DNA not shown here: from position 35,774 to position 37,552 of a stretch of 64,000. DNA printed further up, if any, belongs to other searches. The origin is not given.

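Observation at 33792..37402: Capped-glycan export module: Wzt with carbohydrate-binding extension plus a WbdD-like terminator with kinase-then-methyltransferase domain order; wzm and wzt are convergent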

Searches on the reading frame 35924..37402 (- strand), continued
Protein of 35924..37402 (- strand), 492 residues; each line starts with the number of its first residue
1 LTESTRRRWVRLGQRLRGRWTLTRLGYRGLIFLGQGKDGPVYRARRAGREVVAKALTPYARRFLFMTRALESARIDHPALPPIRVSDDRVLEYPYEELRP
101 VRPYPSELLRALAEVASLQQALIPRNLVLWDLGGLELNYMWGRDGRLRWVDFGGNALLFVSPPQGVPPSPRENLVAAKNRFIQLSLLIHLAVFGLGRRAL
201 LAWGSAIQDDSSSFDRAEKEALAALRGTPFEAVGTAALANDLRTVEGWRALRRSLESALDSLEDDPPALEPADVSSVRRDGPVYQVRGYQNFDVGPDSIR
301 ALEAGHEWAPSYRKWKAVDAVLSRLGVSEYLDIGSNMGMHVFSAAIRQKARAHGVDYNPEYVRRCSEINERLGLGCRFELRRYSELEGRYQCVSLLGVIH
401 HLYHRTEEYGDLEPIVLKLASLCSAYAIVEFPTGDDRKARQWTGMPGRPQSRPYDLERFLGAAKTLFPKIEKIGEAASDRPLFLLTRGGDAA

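Call 41: search_protein_families(library=pfam, proteins=[L002:3642-4292:+, L002:4289-5434:+, L002:8354-9076:+, L002:9111-10487:+, L003:6623-7882:+, L003:5510-6529:-, L007:7181-7759:-, L007:9469-10335:-, L007:6267-7139:-, L007:10373-12190:+], max_evalue=0.001)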
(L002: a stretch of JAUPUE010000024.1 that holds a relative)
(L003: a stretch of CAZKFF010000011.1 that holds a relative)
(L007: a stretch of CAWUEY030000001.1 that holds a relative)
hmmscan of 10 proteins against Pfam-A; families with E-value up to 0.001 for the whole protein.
L002:3642-4292:+ (216 aa): 3 families
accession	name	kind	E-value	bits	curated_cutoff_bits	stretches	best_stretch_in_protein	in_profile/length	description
PF08241.18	Methyltransf_11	-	3.5e-07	31.2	21.2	1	64-114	44-94/95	Methyltransferase domain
PF13489.12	Methyltransf_23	-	1.4e-06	28.6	27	1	27-148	21-160/164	Methyltransferase domain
PF01209.24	Ubie_methyltran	-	0.00016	21.5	20.1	0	61-114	97-150/233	ubiE/COQ5 methyltransferase family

L002:4289-5434:+ (381 aa): 4 families
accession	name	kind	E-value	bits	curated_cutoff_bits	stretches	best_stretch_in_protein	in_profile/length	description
PF00534.26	Glycos_transf_1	-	1.7e-21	76.9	26.4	1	182-329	14-152/172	Glycosyl transferases group 1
PF13692.12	Glyco_trans_1_4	-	2.2e-13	51.1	27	1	184-329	3-136/142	Glycosyl transferases group 1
PF13439.12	Glyco_transf_4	-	2.8e-09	37.7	28.5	1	14-157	2-164/170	Glycosyltransferase Family 4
PF13579.12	Glyco_trans_4_4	-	4.7e-05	24.2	29.7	1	45-146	37-145/158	Glycosyl transferase 4-like domain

L002:8354-9076:+ (240 aa): 5 families
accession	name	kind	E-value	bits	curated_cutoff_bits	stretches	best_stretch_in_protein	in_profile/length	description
PF08242.18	Methyltransf_12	-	2e-13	51.3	30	1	25-119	1-98/98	Methyltransferase domain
PF13489.12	Methyltransf_23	-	9e-13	48.7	27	1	22-173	24-159/164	Methyltransferase domain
PF08241.18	Methyltransf_11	-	2.6e-12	47.7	21.2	1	25-120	1-94/95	Methyltransferase domain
PF13649.12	Methyltransf_25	-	2.7e-11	44.4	27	1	24-117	1-97/97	Methyltransferase domain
PF13847.12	Methyltransf_31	-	1.8e-07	31.4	27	1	23-139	6-127/145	Methyltransferase domain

L002:9111-10487:+ (459 aa): 1 family
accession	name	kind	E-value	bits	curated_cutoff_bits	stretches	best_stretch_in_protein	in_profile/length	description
PF04932.20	Wzy_C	-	2.5e-20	73.2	31.7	1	200-357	2-149/149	O-Antigen ligase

L003:6623-7882:+ (419 aa): 1 family
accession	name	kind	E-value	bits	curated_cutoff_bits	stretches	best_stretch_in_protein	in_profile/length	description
PF01943.22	Polysacc_synt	-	4.1e-10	40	28.2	1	18-261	1-252/274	Polysaccharide biosynthesis protein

L003:5510-6529:- (339 aa): 5 families
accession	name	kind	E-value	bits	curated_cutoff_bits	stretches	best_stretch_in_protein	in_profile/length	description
PF16363.11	GDP_Man_Dehyd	-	7.3e-119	397.5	27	1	5-328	1-332/332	GDP-mannose 4,6 dehydratase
PF01370.27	Epimerase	-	1.6e-60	204.9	20.9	1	4-244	1-240/240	NAD dependent epimerase/dehydratase family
PF04321.23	RmlD_sub_bind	-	1.5e-11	44.4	27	1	3-176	2-152/287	RmlD substrate binding domain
PF02719.21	Polysacc_synt_2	-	3.9e-05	23.4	20.2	1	5-115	2-119/293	Polysaccharide biosynthesis protein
PF01073.25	3Beta_HSD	-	4e-05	23.2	22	1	5-162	1-159/280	3-beta hydroxysteroid dehydrogenase/isomerase family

L007:7181-7759:- (192 aa): 1 family
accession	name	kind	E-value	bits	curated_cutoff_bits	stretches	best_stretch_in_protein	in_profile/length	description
PF13578.12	Methyltransf_24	-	2.8e-09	38.2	26.3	1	20-135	1-92/105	Methyltransferase domain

L007:9469-10335:- (288 aa): 0 families

L007:6267-7139:- (290 aa): 0 families

L007:10373-12190:+ (605 aa): 3 families
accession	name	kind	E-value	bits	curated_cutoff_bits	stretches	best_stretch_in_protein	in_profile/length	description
PF00733.27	Asn_synthase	-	9.9e-56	190.3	21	1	246-597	1-352/354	Asparagine synthase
PF13537.11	GATase_7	-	1.4e-33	116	25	1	61-174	4-121/123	Glutamine amidotransferase domain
PF13522.11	GATase_6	-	7e-31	107.4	27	1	43-170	1-130/130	Glutamine amidotransferase domain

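Call 43: search_protein_families(library=pfam, proteins=[L005:7788-9488:+, L006:7839-9392:+, L006:9245-10171:+, L006:4714-6345:+, L006:10283-12097:+, L003:4790-5509:-], max_evalue=0.05)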
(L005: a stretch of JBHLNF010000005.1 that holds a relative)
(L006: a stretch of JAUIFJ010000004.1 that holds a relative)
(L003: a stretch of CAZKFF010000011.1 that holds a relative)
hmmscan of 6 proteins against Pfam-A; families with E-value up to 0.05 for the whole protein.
L005:7788-9488:+ (566 aa): 8 families
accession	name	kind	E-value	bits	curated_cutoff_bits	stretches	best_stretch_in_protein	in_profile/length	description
PF13847.12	Methyltransf_31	-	9e-08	32.4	27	1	406-498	6-104/145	Methyltransferase domain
PF13649.12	Methyltransf_25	-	9.5e-05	23.5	27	1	408-482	2-78/97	Methyltransferase domain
PF08242.18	Methyltransf_12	-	0.00032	21.8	30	1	409-486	2-83/98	Methyltransferase domain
PF02353.26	CMAS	-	0.00032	20.6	27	1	386-484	50-143/273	Mycolic acid cyclopropane synthetase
PF13489.12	Methyltransf_23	-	0.0012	19.1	27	1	403-524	22-132/164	Methyltransferase domain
PF08241.18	Methyltransf_11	-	0.0057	17.7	21.2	1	409-484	2-76/95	Methyltransferase domain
PF02527.21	GidB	-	0.0069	16.2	27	0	389-474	34-121/184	rRNA small subunit methyltransferase G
PF08123.19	DOT1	-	0.0076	16.2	23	1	396-445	34-84/205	Histone methylation protein DOT1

L006:7839-9392:+ (517 aa): 2 families
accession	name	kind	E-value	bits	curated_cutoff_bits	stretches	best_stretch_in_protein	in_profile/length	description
PF13847.12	Methyltransf_31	-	0.00015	21.9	27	1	356-416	7-68/145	Methyltransferase domain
PF13649.12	Methyltransf_25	-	0.017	16.2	27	1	357-432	2-79/97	Methyltransferase domain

L006:9245-10171:+ (308 aa): 0 families

L006:4714-6345:+ (543 aa): 0 families

L006:10283-12097:+ (604 aa): 3 families
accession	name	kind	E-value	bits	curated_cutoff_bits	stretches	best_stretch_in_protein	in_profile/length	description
PF00702.32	Hydrolase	-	2.6e-07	31.6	26.4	1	280-362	93-180/191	haloacid dehalogenase-like hydrolase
PF13419.12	HAD_2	-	6e-05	23.7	23.8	1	282-364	76-163/178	Haloacid dehalogenase-like hydrolase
PF12689.13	Acid_PPase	-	0.013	15.7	27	0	322-371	93-142/169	Acid Phosphatase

L003:4790-5509:- (239 aa): 2 families
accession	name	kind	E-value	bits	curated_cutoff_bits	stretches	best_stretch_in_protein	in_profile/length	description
PF01467.32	CTP_transf_like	-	7.1e-10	39.6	21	1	10-99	3-93/133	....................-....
PF01050.24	MannoseP_isomer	-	3.9e-08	33.9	23.6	1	131-195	8-72/116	Mannose-6-phosphate isomerase C-terminal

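Call 44: find_encoding_contigs(protein=P0003, flank=10000, max_places=2)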
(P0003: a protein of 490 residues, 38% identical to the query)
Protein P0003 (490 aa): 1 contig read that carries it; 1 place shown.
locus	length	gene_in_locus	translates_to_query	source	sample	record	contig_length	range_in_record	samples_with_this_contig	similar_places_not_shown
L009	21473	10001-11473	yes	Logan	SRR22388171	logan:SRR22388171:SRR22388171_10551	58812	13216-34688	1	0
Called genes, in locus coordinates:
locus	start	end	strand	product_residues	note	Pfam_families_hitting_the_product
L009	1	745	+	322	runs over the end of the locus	PF00535:Glycos_transf_2, PF10111:Glyco_tranf_2_2, PF13641:Glyco_tranf_2_3 (faint)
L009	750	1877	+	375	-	PF13439:Glyco_transf_4 (weak), PF00534:Glycos_transf_1, PF13692:Glyco_trans_1_4, PF13524:Glyco_trans_1_2 (weak)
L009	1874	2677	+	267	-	PF13489:Methyltransf_23, PF13649:Methyltransf_25, PF13847:Methyltransf_31 (weak), PF08241:Methyltransf_11, PF08242:Methyltransf_12 (weak)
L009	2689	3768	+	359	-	-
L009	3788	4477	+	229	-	PF00398:RrnaAD (weak), PF05401:NodS, PF13489:Methyltransf_23, PF13847:Methyltransf_31, PF08241:Methyltransf_11, PF08242:Methyltransf_12, PF13649:Methyltransf_25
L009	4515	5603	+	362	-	PF13439:Glyco_transf_4 (weak), PF00534:Glycos_transf_1, PF13692:Glyco_trans_1_4, PF13524:Glyco_trans_1_2 (weak)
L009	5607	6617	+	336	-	PF13692:Glyco_trans_1_4 (weak), PF00534:Glycos_transf_1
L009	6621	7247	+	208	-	PF13489:Methyltransf_23 (weak), PF08241:Methyltransf_11, PF13649:Methyltransf_25 (weak)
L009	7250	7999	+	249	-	PF10096:DUF2334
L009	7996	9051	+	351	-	PF13439:Glyco_transf_4 (weak), PF20706:GT4-conflict (weak), PF00534:Glycos_transf_1, PF13692:Glyco_trans_1_4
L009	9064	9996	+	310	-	PF01209:Ubie_methyltran, PF05175:MTS, PF13489:Methyltransf_23, PF13847:Methyltransf_31, PF08241:Methyltransf_11, PF08242:Methyltransf_12, PF13649:Methyltransf_25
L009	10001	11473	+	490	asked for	PF13847:Methyltransf_31 (faint)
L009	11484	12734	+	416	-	PF01943:Polysacc_synt (weak), PF13440:Polysacc_synt_3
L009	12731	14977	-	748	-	-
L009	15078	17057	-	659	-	-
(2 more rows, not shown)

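Call 45: find_encoding_contigs(protein=P0005, flank=10000, max_places=2)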
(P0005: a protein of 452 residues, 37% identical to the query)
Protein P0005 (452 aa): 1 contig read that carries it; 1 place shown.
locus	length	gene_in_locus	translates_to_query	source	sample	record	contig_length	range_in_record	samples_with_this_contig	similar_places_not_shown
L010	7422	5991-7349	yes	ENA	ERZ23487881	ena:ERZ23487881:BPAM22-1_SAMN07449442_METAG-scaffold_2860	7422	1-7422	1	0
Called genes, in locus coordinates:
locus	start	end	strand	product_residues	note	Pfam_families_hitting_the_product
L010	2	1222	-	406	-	PF28597:T2SSF_N, PF00482:T2SSF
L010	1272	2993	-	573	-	PF05157:MshEN, PF00437:T2SSE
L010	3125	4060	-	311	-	PF13489:Methyltransf_23 (weak), PF08003:Methyltransf_9 (faint)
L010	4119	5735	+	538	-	PF01501:Glyco_transf_8 (weak)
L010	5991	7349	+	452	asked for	PF08241:Methyltransf_11, PF08242:Methyltransf_12 (weak), PF13649:Methyltransf_25 (weak), PF13847:Methyltransf_31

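Call 46: find_encoding_contigs(protein=P0002, flank=10000, max_places=2)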
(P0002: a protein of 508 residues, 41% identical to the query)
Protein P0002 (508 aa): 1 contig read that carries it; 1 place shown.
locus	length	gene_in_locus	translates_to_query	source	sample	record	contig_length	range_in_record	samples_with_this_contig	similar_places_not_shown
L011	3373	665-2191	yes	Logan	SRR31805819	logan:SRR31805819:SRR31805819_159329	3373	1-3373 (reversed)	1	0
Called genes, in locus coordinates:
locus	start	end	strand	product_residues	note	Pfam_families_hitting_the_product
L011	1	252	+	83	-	?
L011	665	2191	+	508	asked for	PF08241:Methyltransf_11 (faint), PF13649:Methyltransf_25 (faint), PF13847:Methyltransf_31, PF08242:Methyltransf_12 (weak)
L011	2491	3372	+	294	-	?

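Call 64: find_related_loci(query=A1, collection=metagenome_contigs, flank=8000)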
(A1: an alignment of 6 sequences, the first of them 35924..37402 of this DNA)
Query A1 (492 aa) in metagenome_contigs; peptide patterns used: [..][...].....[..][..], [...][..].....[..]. (x = any residue, [..] = any of these).
132 stretches matched a pattern; 11 encode a relative of the query (tblastn E <= 1e-3); 11 distinct loci.
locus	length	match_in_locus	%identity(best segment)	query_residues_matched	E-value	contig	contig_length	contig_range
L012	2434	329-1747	36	15-487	4e-113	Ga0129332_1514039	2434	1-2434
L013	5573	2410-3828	36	15-487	4e-106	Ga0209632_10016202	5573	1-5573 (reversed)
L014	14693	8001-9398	34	33-487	2e-92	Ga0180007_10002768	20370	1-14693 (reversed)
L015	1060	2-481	48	328-487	1e-52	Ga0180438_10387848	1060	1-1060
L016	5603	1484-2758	29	31-447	2e-35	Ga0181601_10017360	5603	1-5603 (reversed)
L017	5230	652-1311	32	268-484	7e-30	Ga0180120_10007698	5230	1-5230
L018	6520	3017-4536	31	25-484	3e-29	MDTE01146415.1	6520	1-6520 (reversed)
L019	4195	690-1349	31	268-484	2e-29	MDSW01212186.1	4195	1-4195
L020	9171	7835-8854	23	89-431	3e-9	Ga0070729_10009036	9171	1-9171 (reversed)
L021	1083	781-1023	36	329-403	3e-7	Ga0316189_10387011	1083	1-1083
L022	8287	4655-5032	25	310-435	6e-5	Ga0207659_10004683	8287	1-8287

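Call 73: fold_search(model_id=the predicted structure, library=pdb)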
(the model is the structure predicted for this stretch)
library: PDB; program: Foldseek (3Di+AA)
matches with E <= 10: 1980; with E <= 0.001: 1186
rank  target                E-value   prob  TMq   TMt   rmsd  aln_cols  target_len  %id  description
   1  4azw                  1.2e-07  1.00  0.27  0.32   4.9       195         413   17  Crystal structure of monomeric WbdD. (released 2012-09-26)
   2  4azt                  2.3e-07  1.00  0.29  0.32   4.5       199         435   19  Co-crystal structure of WbdD and kinase inhibitor LY294002. (released 2012-09-26)
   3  4qdk_A                2.3e-07  1.00  0.29  0.58   5.2       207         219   17  Crystal structure of magnesium protoporphyrin IX methyltransferase (ChlM) from Synechocystis PCC 6803 with bound SAH (released 2014-08-06)
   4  4ax8                  2.4e-07  1.00  0.28  0.30   4.0       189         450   17  Medium resolution structure of the bifunctional kinase- methyltransferase WbdD (released 2012-10-03)
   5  5s87_B                2.5e-07  1.00  0.26  0.41  10.1       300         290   14  XChem group deposition -- Crystal Structure of human ACVR1 in complex with FM010953a (released 2021-06-23)
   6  4qdj                  3.4e-07  1.00  0.26  0.55   5.0       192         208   16  Crystal structure of magnesium protoporphyrin IX methyltransferase (ChlM) from Synechocystis PCC 6803 with bound SAM (released 2014-08-06)
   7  4qdk_B                3.6e-07  1.00  0.28  0.55   6.0       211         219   14  Crystal structure of magnesium protoporphyrin IX methyltransferase (ChlM) from Synechocystis PCC 6803 with bound SAH (released 2014-08-06)
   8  5s7i_B                3.6e-07  1.00  0.25  0.38  11.3       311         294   14  XChem group deposition -- Crystal Structure of human ACVR1 in complex with FM010928a (released 2021-06-23)
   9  5s7q_B                3.8e-07  1.00  0.26  0.41  11.1       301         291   15  XChem group deposition -- Crystal Structure of human ACVR1 in complex with FM010944a (released 2021-06-23)
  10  6z36_B                4.3e-07  1.00  0.27  0.42   9.3       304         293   13  Crystal structure of the ACVR1 (ALK2) kinase in complex with the compound M4K2118 (released 2020-05-27)
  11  4azs                  5.7e-07  1.00  0.28  0.31   4.7       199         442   16  High resolution (2.2 A) crystal structure of WbdD. (released 2012-09-26)
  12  4p2k                  5.7e-07  1.00  0.30  0.51   6.9       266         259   13  Structure of Ephrin type-A receptor 2 (released 2014-05-14)
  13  1k9a_F                6.1e-07  1.00  0.32  0.35   6.1       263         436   19  Crystal structure analysis of full-length carboxyl-terminal Src kinase at 2.5 A resolution (released 2002-03-20)
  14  9d8e_B                6.4e-07  1.00  0.29  0.43  10.0       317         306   16  Crystal structure of the ACVR1 (ALK2) Kinase Domain in complex with inhibitor CDD-2789 (released 2024-11-27)
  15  5s7t_B                6.4e-07  1.00  0.27  0.42  10.8       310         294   13  XChem group deposition -- Crystal Structure of human ACVR1 in complex with FM010926a (released 2021-06-23)
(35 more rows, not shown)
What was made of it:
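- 36617..37330 (-): The eukaryotic-type protein-kinase-like domain of KinMT, residues ~25-262. Foldseek hits are ACVR1, EphA2, Csk and IRAK4 (call 73).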
